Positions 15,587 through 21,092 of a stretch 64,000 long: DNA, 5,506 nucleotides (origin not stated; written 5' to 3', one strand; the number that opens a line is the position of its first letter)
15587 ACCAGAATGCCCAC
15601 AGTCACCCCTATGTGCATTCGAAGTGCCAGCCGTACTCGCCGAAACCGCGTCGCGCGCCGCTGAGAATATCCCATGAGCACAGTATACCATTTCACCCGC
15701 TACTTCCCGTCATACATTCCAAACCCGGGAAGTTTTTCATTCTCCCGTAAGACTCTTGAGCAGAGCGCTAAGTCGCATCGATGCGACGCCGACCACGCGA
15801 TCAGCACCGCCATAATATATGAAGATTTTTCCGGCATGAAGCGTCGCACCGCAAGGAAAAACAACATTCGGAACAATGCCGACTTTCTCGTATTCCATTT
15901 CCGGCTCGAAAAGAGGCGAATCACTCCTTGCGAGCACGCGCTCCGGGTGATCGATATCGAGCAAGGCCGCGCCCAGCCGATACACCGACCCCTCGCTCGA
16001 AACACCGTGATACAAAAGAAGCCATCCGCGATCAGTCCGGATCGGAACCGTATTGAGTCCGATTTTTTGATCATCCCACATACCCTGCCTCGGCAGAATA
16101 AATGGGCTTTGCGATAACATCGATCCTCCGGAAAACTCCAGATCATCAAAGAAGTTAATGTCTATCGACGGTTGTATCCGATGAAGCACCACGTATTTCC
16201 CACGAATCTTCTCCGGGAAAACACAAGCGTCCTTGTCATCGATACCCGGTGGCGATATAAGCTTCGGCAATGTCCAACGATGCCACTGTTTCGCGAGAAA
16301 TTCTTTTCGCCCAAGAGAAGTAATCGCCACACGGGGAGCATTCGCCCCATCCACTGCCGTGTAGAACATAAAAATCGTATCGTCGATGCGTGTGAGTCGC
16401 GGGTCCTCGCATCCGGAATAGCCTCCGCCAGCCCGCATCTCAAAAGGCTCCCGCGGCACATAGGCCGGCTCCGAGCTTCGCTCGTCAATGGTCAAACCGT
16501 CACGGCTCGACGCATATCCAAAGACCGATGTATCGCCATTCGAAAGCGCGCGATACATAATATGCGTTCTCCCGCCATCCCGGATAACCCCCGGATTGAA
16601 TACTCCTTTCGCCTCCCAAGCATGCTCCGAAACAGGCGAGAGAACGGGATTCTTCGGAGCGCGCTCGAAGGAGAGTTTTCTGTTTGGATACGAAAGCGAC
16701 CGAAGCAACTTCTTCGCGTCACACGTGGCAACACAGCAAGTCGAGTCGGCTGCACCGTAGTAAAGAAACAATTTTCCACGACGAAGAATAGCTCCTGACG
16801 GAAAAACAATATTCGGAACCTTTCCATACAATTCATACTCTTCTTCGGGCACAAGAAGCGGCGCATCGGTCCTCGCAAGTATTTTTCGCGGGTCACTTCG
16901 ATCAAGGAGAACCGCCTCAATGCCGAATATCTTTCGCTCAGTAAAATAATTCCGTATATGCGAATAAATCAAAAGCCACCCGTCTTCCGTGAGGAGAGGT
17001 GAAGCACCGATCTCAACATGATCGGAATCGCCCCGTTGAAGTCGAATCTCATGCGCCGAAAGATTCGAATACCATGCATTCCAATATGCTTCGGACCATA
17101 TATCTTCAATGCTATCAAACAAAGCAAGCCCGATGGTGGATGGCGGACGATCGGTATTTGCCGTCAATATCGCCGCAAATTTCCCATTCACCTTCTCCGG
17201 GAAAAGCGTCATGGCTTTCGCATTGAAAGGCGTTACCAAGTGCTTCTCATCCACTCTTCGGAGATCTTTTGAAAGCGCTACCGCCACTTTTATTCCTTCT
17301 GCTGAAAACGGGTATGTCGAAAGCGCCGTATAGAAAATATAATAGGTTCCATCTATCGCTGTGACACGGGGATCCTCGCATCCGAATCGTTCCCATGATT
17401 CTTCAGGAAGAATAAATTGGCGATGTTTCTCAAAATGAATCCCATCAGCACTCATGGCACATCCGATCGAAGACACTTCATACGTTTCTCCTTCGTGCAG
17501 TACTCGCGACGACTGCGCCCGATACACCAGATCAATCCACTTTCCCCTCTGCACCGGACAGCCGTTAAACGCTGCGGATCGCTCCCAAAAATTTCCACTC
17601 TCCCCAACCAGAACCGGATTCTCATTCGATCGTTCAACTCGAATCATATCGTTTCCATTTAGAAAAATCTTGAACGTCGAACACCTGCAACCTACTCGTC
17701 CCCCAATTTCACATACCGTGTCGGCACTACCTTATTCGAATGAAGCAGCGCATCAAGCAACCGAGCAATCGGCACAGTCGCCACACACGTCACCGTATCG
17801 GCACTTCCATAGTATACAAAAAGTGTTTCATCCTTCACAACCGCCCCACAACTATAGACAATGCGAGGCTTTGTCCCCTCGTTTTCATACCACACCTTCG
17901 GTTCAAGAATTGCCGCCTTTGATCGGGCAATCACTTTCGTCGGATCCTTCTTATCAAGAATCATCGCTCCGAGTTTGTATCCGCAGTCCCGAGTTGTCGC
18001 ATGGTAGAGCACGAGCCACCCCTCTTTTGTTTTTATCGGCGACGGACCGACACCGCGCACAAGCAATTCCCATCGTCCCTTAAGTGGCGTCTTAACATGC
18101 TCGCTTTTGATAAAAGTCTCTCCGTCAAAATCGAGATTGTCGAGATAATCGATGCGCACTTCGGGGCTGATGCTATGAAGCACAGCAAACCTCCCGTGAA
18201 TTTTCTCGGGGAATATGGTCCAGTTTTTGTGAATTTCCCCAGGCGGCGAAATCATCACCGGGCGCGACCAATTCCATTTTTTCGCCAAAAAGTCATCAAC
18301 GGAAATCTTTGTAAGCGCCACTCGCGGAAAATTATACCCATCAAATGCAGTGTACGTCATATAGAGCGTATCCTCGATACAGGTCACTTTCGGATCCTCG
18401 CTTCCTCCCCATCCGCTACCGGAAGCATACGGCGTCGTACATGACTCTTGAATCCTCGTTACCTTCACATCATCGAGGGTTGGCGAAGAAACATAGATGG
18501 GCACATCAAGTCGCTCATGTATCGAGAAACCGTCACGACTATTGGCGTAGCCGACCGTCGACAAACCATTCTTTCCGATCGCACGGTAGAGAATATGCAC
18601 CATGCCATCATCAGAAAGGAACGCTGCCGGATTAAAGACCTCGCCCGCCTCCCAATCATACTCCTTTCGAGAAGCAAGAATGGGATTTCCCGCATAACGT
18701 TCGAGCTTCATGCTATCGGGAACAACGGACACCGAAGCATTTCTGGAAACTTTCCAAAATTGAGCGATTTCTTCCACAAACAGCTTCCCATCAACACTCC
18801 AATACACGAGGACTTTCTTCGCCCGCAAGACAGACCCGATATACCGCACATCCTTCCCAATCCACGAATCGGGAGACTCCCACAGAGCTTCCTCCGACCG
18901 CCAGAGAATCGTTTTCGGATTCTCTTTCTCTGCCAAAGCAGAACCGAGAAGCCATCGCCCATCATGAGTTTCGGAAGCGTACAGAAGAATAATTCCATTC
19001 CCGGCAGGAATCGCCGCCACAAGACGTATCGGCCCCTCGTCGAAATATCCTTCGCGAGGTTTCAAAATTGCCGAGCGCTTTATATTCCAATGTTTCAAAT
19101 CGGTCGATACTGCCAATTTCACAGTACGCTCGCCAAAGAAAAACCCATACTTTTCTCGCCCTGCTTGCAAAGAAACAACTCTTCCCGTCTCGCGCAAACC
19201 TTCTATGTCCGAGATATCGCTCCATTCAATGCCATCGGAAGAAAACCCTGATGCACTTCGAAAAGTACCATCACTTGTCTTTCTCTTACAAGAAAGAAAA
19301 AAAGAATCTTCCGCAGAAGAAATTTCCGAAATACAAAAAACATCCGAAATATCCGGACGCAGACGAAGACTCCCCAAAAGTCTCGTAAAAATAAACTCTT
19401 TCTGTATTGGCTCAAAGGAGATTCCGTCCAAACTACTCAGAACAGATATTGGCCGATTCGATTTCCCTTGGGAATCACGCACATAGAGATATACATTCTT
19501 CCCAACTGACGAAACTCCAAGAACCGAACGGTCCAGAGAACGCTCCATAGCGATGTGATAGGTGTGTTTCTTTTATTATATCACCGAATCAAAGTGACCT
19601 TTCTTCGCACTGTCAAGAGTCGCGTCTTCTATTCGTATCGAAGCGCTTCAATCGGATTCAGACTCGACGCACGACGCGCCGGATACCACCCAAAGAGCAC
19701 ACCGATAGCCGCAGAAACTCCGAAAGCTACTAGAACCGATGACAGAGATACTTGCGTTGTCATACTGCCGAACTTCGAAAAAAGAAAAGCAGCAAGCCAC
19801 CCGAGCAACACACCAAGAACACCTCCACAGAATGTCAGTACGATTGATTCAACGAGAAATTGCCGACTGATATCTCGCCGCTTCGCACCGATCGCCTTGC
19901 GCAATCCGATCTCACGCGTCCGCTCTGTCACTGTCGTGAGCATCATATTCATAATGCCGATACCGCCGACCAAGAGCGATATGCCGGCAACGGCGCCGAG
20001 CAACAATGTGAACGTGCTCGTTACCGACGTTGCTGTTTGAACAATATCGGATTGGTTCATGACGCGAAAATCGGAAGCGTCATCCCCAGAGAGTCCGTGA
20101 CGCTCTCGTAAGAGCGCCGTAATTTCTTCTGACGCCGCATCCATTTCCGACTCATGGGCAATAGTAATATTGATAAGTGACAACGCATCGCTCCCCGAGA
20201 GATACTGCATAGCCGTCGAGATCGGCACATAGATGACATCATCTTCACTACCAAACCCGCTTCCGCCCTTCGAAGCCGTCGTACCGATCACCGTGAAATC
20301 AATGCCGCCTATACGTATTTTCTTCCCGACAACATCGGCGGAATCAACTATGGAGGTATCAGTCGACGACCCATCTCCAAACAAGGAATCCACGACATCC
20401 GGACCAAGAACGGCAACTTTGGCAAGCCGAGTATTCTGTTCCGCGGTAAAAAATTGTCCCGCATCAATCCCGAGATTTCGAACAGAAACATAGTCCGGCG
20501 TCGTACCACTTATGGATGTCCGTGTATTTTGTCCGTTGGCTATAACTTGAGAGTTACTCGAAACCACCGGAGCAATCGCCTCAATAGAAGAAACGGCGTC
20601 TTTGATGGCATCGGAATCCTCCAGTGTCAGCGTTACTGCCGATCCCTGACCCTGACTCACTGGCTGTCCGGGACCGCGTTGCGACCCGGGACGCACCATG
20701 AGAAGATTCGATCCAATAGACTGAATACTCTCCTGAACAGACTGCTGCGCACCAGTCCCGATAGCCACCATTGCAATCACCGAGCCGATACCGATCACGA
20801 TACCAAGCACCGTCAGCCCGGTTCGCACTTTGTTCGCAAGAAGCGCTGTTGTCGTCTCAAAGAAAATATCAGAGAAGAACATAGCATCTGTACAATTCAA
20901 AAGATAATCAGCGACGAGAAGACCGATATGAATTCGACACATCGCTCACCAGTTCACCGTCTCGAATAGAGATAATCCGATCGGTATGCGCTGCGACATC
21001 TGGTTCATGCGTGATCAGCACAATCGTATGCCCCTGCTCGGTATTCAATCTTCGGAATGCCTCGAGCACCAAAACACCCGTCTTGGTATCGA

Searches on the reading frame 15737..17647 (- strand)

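Call 16: search_protein_families(library=pfam, proteins=[window:15737-17647:-], max_evalue=0.001)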
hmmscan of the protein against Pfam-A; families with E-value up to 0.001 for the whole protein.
window:15737-17647:- (636 aa): 1 family
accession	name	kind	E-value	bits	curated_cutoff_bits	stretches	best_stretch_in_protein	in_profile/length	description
PF04041.19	Glyco_hydro_130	-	7e-99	331.2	26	2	345-631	23-316/320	beta-1,4-mannooligosaccharide phosphorylase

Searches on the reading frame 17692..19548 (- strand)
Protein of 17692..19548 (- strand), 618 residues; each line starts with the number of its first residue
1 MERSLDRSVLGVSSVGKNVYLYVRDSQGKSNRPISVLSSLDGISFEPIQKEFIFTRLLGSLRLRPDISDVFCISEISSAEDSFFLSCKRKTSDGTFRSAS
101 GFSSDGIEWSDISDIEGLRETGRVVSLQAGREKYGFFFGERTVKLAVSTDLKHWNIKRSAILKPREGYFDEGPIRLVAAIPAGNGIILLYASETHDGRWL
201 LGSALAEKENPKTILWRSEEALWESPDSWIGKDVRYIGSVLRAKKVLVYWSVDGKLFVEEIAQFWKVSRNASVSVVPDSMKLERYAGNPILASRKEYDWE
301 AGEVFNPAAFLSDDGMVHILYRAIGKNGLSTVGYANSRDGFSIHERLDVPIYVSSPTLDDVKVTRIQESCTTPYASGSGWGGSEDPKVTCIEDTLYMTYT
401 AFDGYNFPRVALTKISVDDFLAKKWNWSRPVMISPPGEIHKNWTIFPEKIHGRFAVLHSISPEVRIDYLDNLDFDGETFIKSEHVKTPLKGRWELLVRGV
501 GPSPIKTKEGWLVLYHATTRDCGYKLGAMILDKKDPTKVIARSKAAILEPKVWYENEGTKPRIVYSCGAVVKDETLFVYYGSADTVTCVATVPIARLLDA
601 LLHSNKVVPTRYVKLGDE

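Call 16: search_protein_families(library=pfam, proteins=[window:17692-19548:-], max_evalue=0.001)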
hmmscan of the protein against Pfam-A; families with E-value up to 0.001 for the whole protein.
window:17692-19548:- (618 aa): 1 family
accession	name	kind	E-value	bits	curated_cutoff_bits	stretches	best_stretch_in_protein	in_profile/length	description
PF04041.19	Glyco_hydro_130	-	6.1e-49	167.1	26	1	297-600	28-317/320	beta-1,4-mannooligosaccharide phosphorylase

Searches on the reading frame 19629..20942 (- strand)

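Call 16: search_protein_families(library=pfam, proteins=[window:19629-20942:-], max_evalue=0.001)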
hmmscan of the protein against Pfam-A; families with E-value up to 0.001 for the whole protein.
window:19629-20942:- (437 aa): 2 families
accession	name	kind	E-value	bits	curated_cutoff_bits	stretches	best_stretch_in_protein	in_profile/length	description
PF12704.14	MacB_PCD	-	4.3e-47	161.5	27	1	41-277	1-207/207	MacB-like periplasmic core domain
PF02687.27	FtsX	-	1.2e-24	87.1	25.5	1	317-430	2-120/120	FtsX-like permease C-terminal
